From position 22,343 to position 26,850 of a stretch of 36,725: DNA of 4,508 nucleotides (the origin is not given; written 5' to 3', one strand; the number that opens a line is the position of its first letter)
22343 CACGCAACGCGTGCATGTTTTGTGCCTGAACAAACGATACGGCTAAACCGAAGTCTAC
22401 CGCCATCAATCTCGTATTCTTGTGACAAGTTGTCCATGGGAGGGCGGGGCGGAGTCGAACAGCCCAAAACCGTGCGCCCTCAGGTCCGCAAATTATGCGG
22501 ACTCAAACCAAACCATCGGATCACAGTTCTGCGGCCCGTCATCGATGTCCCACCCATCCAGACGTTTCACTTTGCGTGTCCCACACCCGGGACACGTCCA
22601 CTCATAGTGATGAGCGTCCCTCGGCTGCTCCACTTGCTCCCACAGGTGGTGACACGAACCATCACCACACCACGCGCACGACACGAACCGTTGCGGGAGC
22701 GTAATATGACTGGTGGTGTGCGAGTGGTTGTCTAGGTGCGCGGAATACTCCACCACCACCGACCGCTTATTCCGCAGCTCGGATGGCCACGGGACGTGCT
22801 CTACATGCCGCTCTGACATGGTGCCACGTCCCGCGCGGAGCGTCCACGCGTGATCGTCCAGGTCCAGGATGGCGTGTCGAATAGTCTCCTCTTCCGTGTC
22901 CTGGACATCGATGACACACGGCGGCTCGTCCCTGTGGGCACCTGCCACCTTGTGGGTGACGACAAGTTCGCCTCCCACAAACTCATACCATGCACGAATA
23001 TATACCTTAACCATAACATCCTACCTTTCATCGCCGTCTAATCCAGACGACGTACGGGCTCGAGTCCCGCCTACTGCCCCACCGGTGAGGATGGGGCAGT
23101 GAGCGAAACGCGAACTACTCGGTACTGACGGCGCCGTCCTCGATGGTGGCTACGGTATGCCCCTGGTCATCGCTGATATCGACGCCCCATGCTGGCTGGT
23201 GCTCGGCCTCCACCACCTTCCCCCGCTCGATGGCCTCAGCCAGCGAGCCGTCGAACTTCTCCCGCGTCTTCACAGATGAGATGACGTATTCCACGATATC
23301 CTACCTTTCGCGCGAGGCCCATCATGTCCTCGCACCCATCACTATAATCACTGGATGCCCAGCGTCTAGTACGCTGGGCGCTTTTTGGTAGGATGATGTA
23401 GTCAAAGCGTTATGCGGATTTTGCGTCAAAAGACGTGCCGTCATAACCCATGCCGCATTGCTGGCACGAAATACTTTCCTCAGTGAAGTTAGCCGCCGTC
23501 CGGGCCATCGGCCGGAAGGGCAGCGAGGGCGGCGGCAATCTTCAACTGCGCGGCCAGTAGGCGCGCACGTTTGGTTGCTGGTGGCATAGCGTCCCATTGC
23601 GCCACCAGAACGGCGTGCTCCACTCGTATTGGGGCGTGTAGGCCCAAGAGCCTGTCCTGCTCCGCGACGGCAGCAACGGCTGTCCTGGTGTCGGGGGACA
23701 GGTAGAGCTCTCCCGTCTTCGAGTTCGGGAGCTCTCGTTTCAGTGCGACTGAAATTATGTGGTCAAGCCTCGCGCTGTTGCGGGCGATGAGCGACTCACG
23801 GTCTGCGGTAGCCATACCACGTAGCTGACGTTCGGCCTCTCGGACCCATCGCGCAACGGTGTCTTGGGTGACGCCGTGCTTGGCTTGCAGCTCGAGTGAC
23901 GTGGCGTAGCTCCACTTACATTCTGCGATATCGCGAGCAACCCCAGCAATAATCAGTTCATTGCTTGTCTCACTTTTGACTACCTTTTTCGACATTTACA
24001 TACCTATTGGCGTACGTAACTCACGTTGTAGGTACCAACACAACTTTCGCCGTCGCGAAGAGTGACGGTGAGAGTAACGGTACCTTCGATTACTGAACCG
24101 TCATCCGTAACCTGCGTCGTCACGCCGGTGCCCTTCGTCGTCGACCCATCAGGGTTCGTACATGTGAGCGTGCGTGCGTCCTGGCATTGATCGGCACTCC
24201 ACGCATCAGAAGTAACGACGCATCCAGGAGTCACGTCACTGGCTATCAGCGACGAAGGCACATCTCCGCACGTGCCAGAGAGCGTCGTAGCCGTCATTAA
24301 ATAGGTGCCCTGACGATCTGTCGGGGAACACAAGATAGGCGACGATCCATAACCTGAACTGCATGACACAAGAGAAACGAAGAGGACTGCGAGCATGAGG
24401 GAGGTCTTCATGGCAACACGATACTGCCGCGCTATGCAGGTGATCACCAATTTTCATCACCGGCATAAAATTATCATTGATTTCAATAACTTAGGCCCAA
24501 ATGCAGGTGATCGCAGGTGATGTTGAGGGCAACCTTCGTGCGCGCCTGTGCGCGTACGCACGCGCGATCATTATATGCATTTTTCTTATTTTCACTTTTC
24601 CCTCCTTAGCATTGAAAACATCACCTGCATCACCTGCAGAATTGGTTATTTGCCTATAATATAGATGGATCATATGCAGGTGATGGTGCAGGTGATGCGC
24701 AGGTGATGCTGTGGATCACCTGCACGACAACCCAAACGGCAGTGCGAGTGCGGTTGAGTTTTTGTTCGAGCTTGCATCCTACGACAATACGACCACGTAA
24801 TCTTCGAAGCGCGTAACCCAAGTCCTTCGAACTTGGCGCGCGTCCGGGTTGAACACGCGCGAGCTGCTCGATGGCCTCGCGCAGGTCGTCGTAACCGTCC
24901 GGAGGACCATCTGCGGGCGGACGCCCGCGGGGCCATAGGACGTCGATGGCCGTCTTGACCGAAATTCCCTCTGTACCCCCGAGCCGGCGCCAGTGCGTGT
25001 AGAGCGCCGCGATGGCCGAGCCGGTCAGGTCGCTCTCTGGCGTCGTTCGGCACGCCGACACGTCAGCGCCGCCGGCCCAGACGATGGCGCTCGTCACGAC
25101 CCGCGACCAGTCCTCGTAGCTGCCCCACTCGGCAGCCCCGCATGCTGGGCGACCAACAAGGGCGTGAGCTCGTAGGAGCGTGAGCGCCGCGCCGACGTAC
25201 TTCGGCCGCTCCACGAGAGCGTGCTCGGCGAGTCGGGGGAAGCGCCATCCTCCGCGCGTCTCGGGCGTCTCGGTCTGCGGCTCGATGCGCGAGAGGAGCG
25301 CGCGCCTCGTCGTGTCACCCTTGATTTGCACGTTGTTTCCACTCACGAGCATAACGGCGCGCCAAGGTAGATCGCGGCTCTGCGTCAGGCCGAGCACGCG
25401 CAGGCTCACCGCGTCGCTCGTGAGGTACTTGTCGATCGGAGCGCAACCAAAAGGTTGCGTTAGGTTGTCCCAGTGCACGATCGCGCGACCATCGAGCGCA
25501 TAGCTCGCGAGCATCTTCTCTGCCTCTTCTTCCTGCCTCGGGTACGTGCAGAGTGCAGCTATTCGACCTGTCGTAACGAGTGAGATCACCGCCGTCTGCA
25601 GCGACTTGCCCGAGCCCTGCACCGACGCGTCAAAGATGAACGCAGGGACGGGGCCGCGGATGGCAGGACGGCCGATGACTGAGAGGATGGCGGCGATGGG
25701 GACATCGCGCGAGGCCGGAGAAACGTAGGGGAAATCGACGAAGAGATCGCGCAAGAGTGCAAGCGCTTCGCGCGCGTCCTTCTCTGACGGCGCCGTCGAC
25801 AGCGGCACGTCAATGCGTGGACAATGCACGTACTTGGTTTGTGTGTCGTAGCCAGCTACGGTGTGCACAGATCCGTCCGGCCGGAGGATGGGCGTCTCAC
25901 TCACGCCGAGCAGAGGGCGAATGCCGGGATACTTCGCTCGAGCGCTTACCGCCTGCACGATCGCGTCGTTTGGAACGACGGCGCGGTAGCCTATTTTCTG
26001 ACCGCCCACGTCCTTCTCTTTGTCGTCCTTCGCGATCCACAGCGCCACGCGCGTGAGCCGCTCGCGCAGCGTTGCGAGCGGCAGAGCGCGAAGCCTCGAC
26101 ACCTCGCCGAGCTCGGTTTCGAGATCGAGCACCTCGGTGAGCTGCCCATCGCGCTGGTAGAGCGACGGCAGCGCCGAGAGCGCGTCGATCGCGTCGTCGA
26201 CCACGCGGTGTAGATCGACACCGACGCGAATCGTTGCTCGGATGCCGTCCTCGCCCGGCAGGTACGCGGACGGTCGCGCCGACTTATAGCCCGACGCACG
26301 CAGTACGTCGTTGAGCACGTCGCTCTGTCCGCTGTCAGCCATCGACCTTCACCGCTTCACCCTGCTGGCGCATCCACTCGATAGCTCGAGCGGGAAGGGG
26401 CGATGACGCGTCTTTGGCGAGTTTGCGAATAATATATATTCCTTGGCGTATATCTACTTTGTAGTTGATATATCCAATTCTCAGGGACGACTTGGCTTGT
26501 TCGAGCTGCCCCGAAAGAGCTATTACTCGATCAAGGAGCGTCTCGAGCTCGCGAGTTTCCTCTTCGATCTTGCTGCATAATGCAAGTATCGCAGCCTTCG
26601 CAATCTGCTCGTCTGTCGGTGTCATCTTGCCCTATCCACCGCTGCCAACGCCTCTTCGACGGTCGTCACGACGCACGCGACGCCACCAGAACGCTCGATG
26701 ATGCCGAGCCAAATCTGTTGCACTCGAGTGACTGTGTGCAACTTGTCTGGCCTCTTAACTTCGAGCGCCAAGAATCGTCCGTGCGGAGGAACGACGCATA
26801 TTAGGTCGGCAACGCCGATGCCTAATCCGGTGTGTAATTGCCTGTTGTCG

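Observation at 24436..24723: Dense iteron array (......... x9) around an AT-rich core, downstream of the SF3 helicase gene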

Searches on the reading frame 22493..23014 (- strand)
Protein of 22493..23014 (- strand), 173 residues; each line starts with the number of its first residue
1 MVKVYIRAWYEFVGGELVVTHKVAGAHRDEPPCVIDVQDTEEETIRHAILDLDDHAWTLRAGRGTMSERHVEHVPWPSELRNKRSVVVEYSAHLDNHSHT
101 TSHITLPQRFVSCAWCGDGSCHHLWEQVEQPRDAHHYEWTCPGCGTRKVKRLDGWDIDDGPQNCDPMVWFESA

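Call 6: search_protein_families(library=pfam, proteins=[window:22493-23014:-], max_evalue=0.01)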
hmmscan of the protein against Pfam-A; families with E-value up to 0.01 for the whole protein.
window:22493-23014:- (173 aa): 1 family
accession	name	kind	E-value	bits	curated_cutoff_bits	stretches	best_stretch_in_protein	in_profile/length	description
PF22336.2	RhiE-like_linker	-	0.0067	16.8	27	0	50-70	26-46/67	RhiE-like, KS-MAT linker domain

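Call 8: search_protein_families(library=phrogs, proteins=[window:22493-23014:-], max_evalue=0.01)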
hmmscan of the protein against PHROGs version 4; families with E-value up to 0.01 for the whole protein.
window:22493-23014:- (173 aa): 0 families

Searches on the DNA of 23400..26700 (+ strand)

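Call 9: search_dna_similar(query=window:23400-26700:+, collection=phages, mode=distant, max_rows=20)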
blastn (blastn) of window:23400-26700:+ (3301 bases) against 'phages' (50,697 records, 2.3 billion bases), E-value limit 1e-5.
No match.

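Call 57: search_rna_families(source=window, start=23900, end=24900, threshold=evalue, max_evalue=1)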
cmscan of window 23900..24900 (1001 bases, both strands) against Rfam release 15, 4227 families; matches with E-value up to 1: 4.
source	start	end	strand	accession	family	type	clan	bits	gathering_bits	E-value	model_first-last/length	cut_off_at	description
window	24618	24698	-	RF01005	MIR530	Gene; miRNA;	-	23.2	85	0.087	1-172/172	no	MIR530 microRNA precursor family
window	24620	24696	+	RF01005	MIR530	Gene; miRNA;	-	22.7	85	0.12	15-160/172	no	MIR530 microRNA precursor family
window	24674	24735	+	RF03279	mir-1193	Gene; miRNA;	-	21.2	71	0.77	1-81/81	no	mir-1193 microRNA precursor family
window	24520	24688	-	RF01240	snR85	Gene; snRNA; snoRNA; HACA-box;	CL00024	18.9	37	0.62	1-180/180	no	Small nucleolar RNA snR85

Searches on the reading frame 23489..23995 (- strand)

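Call 6: search_protein_families(library=pfam, proteins=[window:23489-23995:-], max_evalue=0.01)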
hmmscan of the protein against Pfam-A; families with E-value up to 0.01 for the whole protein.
window:23489-23995:- (168 aa): 0 families

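Call 8: search_protein_families(library=phrogs, proteins=[window:23489-23995:-], max_evalue=0.01)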
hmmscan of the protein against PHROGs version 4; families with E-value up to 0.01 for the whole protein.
window:23489-23995:- (168 aa): 1 family
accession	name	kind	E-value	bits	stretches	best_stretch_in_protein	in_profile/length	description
phrog_645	-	DNA, RNA and nucleotide metabolism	0.00042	21.5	1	37-132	44-133/196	Rnase E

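Call 86: search_protein_families(library=phrogs, proteins=[window:23489-23995:-], max_evalue=0.1)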
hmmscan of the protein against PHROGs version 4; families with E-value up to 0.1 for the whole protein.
window:23489-23995:- (168 aa): 2 families
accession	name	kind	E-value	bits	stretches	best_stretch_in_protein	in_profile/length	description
phrog_645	-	DNA, RNA and nucleotide metabolism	0.00042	21.5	1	37-132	44-133/196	Rnase E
phrog_11423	-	unknown function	0.05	14.3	1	33-56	25-48/176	-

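Call 102: search_protein_families(library=ncbifam, proteins=[window:23489-23995:-], max_evalue=0.1)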
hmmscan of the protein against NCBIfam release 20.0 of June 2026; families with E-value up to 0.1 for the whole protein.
window:23489-23995:- (168 aa): 1 family
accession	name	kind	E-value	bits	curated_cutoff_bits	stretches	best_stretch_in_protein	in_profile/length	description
NF010665.0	PRK14059.1-4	equivalog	0.037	13.3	274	1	51-135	103-185/260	pyrimidine reductase family protein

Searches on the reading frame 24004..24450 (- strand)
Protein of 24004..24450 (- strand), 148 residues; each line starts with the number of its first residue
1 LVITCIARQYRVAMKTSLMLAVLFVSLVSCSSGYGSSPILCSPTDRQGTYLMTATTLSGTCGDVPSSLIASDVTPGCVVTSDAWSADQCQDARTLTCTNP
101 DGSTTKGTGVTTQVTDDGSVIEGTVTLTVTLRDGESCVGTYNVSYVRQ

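Call 6: search_protein_families(library=pfam, proteins=[window:24004-24450:-], max_evalue=0.01)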
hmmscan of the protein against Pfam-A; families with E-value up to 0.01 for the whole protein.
window:24004-24450:- (148 aa): 0 families

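Call 8: search_protein_families(library=phrogs, proteins=[window:24004-24450:-], max_evalue=0.01)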
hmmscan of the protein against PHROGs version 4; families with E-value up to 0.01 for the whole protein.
window:24004-24450:- (148 aa): 0 families

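Call 102: search_protein_families(library=ncbifam, proteins=[window:24004-24411:-], max_evalue=0.1)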
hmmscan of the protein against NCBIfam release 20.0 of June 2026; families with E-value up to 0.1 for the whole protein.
window:24004-24411:- (135 aa): 0 families
